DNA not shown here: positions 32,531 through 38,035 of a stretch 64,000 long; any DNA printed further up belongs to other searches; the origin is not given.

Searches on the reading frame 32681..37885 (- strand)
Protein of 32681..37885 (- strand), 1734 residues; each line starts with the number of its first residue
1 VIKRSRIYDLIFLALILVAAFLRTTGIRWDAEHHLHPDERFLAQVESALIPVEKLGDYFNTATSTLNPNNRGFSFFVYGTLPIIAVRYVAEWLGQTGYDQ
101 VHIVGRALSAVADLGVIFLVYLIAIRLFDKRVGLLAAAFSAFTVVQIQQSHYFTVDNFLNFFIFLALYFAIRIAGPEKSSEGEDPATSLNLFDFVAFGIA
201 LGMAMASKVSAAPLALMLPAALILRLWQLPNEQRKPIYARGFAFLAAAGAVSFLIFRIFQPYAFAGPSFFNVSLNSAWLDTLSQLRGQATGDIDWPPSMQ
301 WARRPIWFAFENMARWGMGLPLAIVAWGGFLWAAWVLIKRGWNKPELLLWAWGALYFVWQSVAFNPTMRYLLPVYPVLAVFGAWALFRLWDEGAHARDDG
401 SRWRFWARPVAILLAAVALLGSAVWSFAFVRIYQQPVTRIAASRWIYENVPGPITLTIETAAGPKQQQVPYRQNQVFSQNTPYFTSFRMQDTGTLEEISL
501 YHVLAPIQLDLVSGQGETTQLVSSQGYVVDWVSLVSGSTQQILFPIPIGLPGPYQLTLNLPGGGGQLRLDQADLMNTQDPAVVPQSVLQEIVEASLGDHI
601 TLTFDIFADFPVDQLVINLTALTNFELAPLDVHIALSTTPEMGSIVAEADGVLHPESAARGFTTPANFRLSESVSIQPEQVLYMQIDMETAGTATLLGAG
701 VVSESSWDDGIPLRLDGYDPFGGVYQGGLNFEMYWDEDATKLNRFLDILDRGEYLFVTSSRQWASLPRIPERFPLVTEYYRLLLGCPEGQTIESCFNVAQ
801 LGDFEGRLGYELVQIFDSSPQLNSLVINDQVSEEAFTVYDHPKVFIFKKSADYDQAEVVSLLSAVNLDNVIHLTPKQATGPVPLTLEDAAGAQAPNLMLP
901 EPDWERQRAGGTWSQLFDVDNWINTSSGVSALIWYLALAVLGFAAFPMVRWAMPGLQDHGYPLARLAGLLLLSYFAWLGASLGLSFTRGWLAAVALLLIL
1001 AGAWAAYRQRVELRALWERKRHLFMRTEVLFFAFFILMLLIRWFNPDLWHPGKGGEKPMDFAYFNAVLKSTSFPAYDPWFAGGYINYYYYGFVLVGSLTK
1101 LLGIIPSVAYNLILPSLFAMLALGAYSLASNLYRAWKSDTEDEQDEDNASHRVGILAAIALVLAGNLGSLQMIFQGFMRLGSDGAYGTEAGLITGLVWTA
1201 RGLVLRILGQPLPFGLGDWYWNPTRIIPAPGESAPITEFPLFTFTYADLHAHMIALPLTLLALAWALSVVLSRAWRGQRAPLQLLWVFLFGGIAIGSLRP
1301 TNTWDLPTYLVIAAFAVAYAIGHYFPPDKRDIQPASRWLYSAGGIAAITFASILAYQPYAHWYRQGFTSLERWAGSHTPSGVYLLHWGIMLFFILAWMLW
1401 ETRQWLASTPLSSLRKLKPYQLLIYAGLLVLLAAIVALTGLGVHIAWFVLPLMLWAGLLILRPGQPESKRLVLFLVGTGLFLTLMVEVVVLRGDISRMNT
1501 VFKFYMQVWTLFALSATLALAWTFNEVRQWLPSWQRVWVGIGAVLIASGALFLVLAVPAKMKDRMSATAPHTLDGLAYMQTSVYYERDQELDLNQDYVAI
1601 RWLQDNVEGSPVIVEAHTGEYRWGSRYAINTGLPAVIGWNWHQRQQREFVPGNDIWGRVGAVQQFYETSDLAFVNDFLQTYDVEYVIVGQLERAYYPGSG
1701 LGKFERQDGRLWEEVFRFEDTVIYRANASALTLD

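Call 6: search_protein_families(library=pfam, proteins=[window:32681-37885:-], max_evalue=0.001)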
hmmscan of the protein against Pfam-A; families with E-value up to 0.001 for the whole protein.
window:32681-37885:- (1734 aa): 3 families
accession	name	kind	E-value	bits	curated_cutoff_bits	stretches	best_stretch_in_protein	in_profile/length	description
PF10060.15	DUF2298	-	9.1e-121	404.6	27.8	1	971-1512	1-488/488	Uncharacterized membrane protein (DUF2298)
PF02366.24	PMT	-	1.8e-12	47.8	22.7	1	105-247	85-220/245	Dolichyl-phosphate-mannose-protein mannosyltransferase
PF13231.12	PMT_2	-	1.3e-09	38.9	26.1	1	105-246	24-153/160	Dolichyl-phosphate-mannose-protein mannosyltransferase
